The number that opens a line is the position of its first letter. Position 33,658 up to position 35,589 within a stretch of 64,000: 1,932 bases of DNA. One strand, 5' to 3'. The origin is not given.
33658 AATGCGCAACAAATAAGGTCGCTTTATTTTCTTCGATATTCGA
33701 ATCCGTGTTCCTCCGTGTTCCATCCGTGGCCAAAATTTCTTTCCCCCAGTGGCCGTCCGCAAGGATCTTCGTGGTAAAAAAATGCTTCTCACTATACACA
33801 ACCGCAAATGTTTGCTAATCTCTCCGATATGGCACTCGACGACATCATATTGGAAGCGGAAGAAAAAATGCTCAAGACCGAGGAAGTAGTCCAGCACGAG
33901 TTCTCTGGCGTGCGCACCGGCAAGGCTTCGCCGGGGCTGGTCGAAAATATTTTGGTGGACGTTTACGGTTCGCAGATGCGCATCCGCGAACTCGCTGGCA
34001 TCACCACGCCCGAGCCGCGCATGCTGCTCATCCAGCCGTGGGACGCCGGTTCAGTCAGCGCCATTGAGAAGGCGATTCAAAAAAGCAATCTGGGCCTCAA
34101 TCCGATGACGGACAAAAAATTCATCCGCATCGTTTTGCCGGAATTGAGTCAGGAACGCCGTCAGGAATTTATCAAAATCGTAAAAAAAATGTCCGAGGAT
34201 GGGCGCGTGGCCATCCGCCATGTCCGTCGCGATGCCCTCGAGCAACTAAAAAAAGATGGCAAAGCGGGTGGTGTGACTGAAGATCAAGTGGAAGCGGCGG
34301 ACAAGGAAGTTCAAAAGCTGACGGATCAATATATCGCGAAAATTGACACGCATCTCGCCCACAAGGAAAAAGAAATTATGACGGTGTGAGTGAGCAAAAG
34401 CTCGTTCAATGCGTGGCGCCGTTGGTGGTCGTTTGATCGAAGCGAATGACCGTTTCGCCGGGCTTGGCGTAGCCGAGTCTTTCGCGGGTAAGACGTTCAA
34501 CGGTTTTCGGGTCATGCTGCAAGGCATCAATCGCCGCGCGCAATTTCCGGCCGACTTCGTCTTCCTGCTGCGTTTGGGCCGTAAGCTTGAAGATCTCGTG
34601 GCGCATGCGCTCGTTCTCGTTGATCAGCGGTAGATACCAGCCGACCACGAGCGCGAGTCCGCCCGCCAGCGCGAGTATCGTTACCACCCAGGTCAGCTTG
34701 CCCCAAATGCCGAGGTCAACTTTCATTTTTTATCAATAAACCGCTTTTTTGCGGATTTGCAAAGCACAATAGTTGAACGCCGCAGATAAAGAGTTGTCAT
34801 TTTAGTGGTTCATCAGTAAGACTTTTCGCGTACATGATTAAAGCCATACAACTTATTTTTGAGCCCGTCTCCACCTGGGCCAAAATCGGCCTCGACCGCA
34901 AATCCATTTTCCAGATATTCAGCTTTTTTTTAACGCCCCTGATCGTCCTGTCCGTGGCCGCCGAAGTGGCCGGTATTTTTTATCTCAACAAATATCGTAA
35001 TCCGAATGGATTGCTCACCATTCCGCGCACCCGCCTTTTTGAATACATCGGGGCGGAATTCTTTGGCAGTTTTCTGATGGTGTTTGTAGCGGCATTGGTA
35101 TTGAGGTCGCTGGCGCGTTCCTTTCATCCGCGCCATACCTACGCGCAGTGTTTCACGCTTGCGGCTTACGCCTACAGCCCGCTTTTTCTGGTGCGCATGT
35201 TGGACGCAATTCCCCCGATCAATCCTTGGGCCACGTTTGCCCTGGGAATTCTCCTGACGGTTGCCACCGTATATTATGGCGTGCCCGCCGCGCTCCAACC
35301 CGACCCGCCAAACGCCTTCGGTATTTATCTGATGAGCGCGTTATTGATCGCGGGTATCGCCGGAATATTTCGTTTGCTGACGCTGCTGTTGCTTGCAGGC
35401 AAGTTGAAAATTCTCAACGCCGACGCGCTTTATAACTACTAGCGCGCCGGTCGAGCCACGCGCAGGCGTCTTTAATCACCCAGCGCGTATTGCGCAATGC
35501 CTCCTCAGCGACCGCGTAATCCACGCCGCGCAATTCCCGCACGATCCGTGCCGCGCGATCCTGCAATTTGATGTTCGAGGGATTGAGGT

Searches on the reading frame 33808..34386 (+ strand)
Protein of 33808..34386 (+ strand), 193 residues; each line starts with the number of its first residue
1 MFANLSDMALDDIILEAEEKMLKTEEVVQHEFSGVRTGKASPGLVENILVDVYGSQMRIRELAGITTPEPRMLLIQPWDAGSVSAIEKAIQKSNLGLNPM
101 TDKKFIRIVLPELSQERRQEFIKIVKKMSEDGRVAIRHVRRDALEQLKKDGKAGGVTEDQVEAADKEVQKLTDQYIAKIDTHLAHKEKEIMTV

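Call 87: find_homologous_proteins(query=window:33829-34386:+, max_evalue=1e-40)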
Query window:33829-34386:+ (186 aa): 7316 proteins with E <= 1e-40 among 8000 candidates; the best 120 are listed.
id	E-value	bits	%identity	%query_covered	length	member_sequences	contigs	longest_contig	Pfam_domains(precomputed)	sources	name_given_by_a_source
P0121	3.8e-112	390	100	100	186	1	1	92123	PF01765.25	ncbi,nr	ncbi:MAG TPA: ribosome recycling factor [Verrucomicrobiae bacterium]|nr:ribosome recycling factor [V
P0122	4.4e-112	389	100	100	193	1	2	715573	PF01765.25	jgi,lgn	jgi:ribosome recycling factor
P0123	8.1e-112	389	99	100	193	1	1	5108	PF01765.25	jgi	jgi:ribosome recycling factor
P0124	6.2e-104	363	92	100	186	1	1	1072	PF01765.25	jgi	-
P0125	6.5e-104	363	92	100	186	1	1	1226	PF01765.25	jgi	jgi:ribosome recycling factor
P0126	3.9e-103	360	92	100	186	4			PF01765.25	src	-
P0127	5.6e-103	360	92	100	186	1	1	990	PF01765.25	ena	-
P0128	6.3e-103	360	91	100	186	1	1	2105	PF01765.25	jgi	jgi:ribosome recycling factor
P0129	7.8e-103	359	91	100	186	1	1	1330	PF01765.25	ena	-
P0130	2.3e-102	358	92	100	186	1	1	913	PF01765.25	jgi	-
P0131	2.8e-102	358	91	100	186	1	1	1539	PF01765.25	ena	-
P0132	6.2e-102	356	91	100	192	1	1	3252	PF01765.25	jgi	jgi:ribosome recycling factor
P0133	1.2e-101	356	91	100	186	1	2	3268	PF01765.25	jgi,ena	jgi:ribosome recycling factor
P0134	2.3e-101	355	91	100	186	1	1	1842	PF01765.25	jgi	jgi:ribosome recycling factor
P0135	2.4e-101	354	90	100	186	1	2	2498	PF01765.25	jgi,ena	-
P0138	3.3e-101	354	90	100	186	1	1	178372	PF01765.25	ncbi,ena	-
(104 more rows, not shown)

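Call 88: find_encoding_contigs(protein=P0121, flank=1500, max_places=4)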
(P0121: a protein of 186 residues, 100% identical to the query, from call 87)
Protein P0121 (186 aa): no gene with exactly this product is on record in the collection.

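Call 89: find_encoding_contigs(protein=P0123, flank=1500, max_places=4)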
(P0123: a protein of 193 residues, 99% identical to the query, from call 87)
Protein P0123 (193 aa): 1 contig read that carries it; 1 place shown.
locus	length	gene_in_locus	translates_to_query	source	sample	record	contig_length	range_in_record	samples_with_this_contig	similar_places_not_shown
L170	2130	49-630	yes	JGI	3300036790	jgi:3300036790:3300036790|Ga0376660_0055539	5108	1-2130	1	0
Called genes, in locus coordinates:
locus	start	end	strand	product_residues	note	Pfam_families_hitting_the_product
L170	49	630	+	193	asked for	PF01765:RRF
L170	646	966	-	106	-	PF04977:DivIC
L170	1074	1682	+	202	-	PF04893:Yip1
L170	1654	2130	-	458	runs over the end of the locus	PF01869:BcrAD_BadFG, PF01380:SIS (faint), PF20741:GKRP-like_C (faint), PF13580:SIS_2, PF22198:GKRP_SIS_2, PF22645:GKRP_SIS_N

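Call 90: find_encoding_contigs(protein=P0138, flank=1500, max_places=2)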
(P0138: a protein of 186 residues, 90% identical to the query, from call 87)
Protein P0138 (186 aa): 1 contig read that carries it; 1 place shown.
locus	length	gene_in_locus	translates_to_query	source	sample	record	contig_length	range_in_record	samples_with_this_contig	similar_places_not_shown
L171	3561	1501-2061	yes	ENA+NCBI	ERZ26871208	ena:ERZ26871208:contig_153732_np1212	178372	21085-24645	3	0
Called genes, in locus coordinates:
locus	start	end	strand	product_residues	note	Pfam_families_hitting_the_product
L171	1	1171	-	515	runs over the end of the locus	-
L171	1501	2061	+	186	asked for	PF01765:RRF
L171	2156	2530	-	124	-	PF04977:DivIC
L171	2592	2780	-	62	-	-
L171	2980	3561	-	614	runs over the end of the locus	PF01869:BcrAD_BadFG, PF13580:SIS_2, PF22198:GKRP_SIS_2 (weak), PF01380:SIS (faint), PF22645:GKRP_SIS_N, PF20741:GKRP-like_C (weak)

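Call 112: search_protein_families(library=pfam, proteins=[window:33808-34386:+], max_evalue=0.000001)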
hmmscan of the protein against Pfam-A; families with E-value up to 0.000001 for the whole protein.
window:33808-34386:+ (193 aa): 1 family
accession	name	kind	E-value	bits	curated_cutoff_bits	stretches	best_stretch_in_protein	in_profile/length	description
PF01765.24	RRF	-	5.8e-63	212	29.7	1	29-191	2-164/164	Ribosome recycling factor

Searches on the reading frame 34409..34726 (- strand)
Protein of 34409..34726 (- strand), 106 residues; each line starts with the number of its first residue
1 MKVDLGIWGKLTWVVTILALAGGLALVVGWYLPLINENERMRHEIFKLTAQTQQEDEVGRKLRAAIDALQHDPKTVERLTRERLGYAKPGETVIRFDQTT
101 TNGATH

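Call 112: search_protein_families(library=pfam, proteins=[window:34409-34726:-], max_evalue=0.000001)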
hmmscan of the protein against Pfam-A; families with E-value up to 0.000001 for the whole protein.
window:34409-34726:- (106 aa): 1 family
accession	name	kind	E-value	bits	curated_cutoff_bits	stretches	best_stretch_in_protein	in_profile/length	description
PF04977.20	DivIC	-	1.1e-11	44.8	28.9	1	22-96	3-77/80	Septum formation initiator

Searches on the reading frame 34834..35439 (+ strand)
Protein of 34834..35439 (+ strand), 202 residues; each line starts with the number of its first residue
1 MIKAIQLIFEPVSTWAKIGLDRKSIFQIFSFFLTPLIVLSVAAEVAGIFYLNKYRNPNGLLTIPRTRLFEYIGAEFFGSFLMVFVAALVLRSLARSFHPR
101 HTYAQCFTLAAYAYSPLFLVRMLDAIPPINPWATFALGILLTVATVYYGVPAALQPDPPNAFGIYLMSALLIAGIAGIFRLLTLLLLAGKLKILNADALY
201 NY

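Call 113: search_protein_families(library=pfam, proteins=[window:34834-35439:+], max_evalue=0.000001)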
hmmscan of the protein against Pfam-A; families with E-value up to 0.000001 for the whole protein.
window:34834-35439:+ (202 aa): 1 family
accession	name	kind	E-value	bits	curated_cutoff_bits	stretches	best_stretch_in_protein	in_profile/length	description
PF04893.22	Yip1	-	2.4e-13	50.8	28.6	1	5-177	1-169/173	Yip1 domain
